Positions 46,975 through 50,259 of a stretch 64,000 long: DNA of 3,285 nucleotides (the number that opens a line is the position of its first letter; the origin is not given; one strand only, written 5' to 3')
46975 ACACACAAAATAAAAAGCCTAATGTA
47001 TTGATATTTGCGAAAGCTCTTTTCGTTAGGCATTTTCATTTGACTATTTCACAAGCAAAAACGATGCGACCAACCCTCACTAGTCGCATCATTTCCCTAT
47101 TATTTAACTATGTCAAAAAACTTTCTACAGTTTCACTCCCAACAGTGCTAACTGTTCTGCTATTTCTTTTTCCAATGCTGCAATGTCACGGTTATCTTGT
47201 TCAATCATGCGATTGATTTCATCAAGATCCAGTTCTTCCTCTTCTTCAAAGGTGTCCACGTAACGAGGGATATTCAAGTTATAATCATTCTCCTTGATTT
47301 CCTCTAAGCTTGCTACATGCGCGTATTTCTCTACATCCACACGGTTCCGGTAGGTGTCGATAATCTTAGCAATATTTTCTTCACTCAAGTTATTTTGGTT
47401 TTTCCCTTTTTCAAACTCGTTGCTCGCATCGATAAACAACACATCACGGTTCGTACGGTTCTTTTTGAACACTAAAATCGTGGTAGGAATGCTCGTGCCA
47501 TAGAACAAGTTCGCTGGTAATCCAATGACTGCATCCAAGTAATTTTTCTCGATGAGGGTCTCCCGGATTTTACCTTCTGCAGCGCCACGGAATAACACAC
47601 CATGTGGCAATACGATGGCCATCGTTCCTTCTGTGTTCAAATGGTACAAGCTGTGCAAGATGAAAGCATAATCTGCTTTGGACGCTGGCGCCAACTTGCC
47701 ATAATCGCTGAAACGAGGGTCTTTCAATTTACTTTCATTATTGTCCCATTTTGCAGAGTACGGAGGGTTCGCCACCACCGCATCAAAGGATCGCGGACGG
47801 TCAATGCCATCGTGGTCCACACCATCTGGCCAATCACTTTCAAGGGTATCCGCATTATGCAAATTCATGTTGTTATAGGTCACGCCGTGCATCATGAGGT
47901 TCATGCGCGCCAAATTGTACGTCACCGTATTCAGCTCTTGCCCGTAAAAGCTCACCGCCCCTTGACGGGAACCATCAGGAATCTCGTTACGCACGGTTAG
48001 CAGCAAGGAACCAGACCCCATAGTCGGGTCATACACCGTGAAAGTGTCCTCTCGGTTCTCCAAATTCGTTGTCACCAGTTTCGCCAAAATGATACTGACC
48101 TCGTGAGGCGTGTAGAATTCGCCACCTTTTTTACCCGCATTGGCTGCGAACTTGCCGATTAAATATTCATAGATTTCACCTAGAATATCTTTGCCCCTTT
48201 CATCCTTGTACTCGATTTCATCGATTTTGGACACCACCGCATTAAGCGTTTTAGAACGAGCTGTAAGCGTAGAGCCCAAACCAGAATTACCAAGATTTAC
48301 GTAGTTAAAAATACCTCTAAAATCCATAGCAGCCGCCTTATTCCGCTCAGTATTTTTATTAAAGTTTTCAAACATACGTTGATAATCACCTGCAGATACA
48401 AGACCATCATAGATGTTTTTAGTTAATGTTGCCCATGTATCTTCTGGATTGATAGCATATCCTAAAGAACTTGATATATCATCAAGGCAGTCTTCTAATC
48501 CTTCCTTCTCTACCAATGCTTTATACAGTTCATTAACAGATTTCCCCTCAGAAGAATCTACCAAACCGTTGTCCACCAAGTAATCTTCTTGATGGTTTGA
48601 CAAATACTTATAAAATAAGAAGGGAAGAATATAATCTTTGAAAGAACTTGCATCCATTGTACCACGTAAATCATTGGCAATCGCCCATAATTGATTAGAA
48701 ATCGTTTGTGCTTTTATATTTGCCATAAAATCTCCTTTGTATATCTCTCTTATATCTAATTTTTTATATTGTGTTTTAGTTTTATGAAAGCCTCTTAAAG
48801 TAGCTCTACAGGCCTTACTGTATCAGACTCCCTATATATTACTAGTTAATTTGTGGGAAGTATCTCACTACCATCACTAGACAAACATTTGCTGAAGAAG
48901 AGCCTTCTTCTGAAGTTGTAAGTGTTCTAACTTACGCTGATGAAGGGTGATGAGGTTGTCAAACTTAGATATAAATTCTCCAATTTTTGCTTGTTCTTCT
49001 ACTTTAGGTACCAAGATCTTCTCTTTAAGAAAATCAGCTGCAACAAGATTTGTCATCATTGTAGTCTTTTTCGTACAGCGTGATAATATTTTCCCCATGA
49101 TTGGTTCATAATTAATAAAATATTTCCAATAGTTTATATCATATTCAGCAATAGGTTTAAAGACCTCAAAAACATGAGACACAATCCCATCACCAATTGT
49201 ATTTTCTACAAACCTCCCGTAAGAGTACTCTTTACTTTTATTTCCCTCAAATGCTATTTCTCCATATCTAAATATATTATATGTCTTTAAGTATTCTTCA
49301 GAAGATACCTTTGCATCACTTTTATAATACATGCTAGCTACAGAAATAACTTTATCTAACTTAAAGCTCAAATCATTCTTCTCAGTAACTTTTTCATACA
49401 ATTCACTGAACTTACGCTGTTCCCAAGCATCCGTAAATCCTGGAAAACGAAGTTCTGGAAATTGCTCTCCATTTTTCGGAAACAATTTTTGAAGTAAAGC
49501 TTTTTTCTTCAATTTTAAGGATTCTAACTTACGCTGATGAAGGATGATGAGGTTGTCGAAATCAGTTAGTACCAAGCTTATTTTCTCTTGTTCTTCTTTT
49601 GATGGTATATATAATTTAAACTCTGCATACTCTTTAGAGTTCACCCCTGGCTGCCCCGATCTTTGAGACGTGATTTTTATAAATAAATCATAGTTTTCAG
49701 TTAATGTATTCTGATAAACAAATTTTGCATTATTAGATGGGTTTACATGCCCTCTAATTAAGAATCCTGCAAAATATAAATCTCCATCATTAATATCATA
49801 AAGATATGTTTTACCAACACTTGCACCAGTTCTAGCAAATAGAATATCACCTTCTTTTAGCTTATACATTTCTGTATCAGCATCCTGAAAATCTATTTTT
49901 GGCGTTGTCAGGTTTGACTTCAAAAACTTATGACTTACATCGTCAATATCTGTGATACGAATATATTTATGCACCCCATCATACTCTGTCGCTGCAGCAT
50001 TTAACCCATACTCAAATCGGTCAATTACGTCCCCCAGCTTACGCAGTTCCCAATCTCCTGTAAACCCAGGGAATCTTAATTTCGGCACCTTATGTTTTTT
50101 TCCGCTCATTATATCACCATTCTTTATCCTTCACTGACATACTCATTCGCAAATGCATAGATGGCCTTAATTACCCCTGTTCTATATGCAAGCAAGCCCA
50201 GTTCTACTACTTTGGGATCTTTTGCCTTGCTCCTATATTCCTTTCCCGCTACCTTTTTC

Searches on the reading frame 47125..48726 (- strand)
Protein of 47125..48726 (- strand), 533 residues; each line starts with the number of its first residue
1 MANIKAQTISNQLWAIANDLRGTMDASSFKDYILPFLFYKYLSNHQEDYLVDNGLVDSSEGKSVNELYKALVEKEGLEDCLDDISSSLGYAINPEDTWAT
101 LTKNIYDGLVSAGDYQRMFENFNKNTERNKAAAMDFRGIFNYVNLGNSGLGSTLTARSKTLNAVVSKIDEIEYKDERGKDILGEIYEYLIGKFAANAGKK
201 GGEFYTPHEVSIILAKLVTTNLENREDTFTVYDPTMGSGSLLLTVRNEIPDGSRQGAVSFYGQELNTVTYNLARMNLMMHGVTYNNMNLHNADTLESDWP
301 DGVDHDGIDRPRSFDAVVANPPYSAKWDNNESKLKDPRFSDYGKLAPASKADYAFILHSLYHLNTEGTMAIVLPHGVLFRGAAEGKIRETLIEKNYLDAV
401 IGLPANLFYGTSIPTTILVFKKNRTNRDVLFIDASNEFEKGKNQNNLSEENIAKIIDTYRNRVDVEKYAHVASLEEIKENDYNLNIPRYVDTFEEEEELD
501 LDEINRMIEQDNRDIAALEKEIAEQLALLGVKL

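Call 75: search_protein_families(library=padloc, proteins=[window:47125-48726:-], max_evalue=0.001)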
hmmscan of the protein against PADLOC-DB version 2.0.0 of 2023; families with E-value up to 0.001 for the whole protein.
window:47125-48726:- (533 aa): 42 families (the best 25 are shown)
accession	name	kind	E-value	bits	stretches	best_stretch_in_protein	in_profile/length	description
PDLC03022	MTase_I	-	4.4e-188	625.4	1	5-502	2-486/857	Type I methyltransferase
PDLC03027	MTase_I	-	3.5e-118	394.2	2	106-520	61-466/810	Type I methyltransferase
PDLC03020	MTase_I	-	7.1e-101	336.3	1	6-409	3-392/410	Type I methyltransferase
PDLC03031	MTase_I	-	2.1e-90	302.2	1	8-499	7-493/834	Type I methyltransferase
PDLC03032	MTase_I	-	6.5e-89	297.2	2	174-519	130-467/1001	Type I methyltransferase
PDLC03038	MTase_I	-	2.6e-62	208.9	2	179-500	148-461/896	Type I methyltransferase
PDLC03021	MTase_I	-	4.9e-62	208.3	1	155-526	119-489/491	Type I methyltransferase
PDLC03019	MTase_I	-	2e-57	193.1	2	174-500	142-468/932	Type I methyltransferase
PDLC03039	MTase_I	-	3.2e-57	192.2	2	179-492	146-451/708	Type I methyltransferase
PDLC03029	MTase_I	-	5.6e-56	188.3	1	2-477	2-465/661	Type I methyltransferase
PDLC03028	MTase_I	-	9.1e-54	181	1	3-530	723-1230/1236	Type I methyltransferase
PDLC03033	MTase_I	-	1.5e-52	177.3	1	91-521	91-523/541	Type I methyltransferase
PDLC04134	mad2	-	1.1e-48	164.3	1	4-461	136-486/492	mads_2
PDLC03240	MTase_II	-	9.5e-48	161.2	1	10-502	9-477/511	Type II methyltransferase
PDLC03035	MTase_I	-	3.7e-45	152.6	2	157-460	131-432/653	Type I methyltransferase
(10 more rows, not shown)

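Call 89: search_protein_families(library=pfam, proteins=[window:47125-48726:-], max_evalue=0.001)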
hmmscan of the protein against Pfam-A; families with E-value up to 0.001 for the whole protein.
window:47125-48726:- (533 aa): 3 families
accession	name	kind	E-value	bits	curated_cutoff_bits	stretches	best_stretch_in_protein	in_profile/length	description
PF02384.22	N6_Mtase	-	6.1e-116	387.5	20.4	1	179-497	3-310/311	N-6 DNA Methylase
PF12161.14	HsdM_N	-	4.3e-16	60.2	24.5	1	9-168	1-135/135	HsdM N-terminal domain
PF07669.17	Eco57I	-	2.3e-09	38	25.3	1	261-403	4-165/171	Eco57I restriction-modification methylase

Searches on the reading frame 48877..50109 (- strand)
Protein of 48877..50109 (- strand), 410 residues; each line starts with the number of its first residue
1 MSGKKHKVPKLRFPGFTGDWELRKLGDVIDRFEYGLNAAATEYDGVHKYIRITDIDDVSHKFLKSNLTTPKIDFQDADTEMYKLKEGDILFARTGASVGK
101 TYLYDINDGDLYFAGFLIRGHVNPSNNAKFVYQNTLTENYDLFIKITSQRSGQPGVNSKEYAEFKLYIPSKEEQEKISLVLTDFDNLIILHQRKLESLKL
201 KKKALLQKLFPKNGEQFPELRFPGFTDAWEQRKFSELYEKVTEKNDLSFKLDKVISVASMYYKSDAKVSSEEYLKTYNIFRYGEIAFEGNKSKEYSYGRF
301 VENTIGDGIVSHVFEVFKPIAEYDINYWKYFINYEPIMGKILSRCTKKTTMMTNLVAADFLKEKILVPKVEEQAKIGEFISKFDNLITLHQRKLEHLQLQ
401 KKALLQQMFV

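Call 75: search_protein_families(library=padloc, proteins=[window:48877-50109:-], max_evalue=0.001)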
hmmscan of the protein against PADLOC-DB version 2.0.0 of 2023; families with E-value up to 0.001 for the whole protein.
window:48877-50109:- (410 aa): 87 families (the best 25 are shown)
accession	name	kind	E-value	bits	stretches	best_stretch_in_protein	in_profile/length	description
PDLC03124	Specificity_I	-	2.7e-95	318.7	1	4-410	3-413/413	Type I specificity subunit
PDLC03078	Specificity_I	-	2.1e-80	269.3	1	5-410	3-419/419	Type I specificity subunit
PDLC03185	Specificity_I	-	1.6e-73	246.3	2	168-410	159-408/408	Type I specificity subunit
PDLC03165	Specificity_I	-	1.8e-71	239.8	1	4-410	5-411/411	Type I specificity subunit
PDLC03087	Specificity_I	-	2.7e-69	232.1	1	8-410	1-411/418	Type I specificity subunit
PDLC03064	Specificity_I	-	4.7e-68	228.3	1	1-410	1-409/409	Type I specificity subunit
PDLC03178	Specificity_I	-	8.9e-67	224.2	1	1-410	1-411/411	Type I specificity subunit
PDLC03146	Specificity_I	-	1e-59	200.8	2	157-409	151-412/420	Type I specificity subunit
PDLC03101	Specificity_I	-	4.3e-44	149.7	2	12-210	200-400/411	Type I specificity subunit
PDLC03113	Specificity_I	-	1.4e-40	137.4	1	4-410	4-416/422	Type I specificity subunit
PDLC03085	Specificity_I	-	1.4e-31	108.2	2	8-284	8-272/412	Type I specificity subunit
PDLC03107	Specificity_I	-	1.5e-29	101.3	2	19-189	194-367/392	Type I specificity subunit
PDLC03098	Specificity_I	-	8.6e-28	95.9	1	19-408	28-431/443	Type I specificity subunit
PDLC03158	Specificity_I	-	1.2e-27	94.9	2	161-410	167-427/433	Type I specificity subunit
PDLC03156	Specificity_I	-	1.6e-27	94.9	2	9-210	199-399/413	Type I specificity subunit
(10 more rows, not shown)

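Call 89: search_protein_families(library=pfam, proteins=[window:48877-50109:-], max_evalue=0.001)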
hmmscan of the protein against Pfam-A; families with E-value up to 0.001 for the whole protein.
window:48877-50109:- (410 aa): 1 family
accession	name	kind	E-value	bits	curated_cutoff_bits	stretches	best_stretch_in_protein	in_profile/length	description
PF01420.25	Methylase_S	-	3.6e-22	79.8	22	2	19-199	3-167/168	Type I restriction modification DNA specificity domain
